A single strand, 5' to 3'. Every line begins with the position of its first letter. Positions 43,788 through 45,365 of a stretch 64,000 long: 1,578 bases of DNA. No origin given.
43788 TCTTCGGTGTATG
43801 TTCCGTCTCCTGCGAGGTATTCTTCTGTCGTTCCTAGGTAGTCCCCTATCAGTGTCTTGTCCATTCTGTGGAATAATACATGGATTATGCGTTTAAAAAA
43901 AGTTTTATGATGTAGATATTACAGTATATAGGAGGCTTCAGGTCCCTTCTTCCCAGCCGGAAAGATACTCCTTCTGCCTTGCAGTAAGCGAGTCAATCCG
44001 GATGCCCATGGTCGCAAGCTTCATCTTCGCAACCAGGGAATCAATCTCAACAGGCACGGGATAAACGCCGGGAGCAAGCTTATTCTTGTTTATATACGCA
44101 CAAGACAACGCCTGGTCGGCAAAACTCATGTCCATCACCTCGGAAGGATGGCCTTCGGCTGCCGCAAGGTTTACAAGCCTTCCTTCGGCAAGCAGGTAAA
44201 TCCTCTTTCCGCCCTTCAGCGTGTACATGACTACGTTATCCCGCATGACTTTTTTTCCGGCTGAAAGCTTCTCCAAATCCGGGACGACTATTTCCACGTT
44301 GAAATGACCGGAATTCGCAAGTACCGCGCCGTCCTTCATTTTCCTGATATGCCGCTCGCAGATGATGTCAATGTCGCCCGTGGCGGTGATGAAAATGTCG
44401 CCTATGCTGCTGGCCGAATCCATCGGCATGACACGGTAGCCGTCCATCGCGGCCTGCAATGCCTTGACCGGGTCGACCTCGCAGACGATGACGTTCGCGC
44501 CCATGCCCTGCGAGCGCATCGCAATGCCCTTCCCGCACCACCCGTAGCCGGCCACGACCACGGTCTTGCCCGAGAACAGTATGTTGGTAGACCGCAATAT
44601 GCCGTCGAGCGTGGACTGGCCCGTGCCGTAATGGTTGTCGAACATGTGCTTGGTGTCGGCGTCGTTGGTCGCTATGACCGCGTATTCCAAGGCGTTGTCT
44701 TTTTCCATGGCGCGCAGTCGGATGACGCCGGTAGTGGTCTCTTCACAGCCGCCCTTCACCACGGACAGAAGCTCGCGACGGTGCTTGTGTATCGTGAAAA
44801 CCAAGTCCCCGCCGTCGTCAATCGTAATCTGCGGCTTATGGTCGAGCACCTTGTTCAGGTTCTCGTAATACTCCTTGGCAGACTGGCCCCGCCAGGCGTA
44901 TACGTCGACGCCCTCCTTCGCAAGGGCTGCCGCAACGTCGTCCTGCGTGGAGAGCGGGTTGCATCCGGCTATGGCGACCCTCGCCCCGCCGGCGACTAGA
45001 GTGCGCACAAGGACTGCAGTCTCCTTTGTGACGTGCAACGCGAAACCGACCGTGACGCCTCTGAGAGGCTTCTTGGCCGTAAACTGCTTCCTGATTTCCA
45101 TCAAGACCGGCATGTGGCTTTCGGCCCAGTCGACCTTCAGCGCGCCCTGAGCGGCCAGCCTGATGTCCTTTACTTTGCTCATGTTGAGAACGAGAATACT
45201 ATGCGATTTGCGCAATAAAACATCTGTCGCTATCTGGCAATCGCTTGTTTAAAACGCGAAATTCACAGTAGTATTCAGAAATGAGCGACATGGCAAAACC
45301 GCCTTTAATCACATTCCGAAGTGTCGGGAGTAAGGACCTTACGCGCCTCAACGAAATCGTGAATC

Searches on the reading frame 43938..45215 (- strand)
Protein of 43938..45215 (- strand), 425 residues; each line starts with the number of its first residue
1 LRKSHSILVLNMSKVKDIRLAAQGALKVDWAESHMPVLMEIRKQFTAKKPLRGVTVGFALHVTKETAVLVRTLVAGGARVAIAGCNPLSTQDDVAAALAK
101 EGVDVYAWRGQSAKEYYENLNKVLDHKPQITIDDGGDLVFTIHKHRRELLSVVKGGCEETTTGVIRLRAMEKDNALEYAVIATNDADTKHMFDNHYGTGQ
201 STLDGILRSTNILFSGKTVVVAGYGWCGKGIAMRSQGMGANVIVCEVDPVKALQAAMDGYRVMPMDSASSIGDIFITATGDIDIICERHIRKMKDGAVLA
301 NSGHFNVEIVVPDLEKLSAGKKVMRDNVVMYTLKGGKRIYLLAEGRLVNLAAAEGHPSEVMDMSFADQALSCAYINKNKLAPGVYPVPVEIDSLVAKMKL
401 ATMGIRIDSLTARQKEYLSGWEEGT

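Call 50: search_protein_families(library=pfam, proteins=[window:43938-45215:-], max_evalue=0.001)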
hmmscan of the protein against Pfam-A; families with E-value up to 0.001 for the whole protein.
window:43938-45215:- (425 aa): 4 families
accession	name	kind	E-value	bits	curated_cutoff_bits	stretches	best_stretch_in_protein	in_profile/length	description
PF05221.23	AdoHcyase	-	1.1e-63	215.6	25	2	14-147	3-141/299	S-adenosyl-L-homocysteine hydrolase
PF00670.27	AdoHcyase_NAD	-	2.4e-52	177.7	27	1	194-354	1-161/162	S-adenosyl-L-homocysteine hydrolase, NAD binding domain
PF02826.25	2-Hacid_dh_C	-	8.5e-08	32.2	25.1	1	214-303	34-127/178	D-isomer specific 2-hydroxyacid dehydrogenase, NAD binding domain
PF07991.19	KARI_N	-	3.1e-06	27.3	20.6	1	215-308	3-100/165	Acetohydroxy acid isomeroreductase, NADPH-binding domain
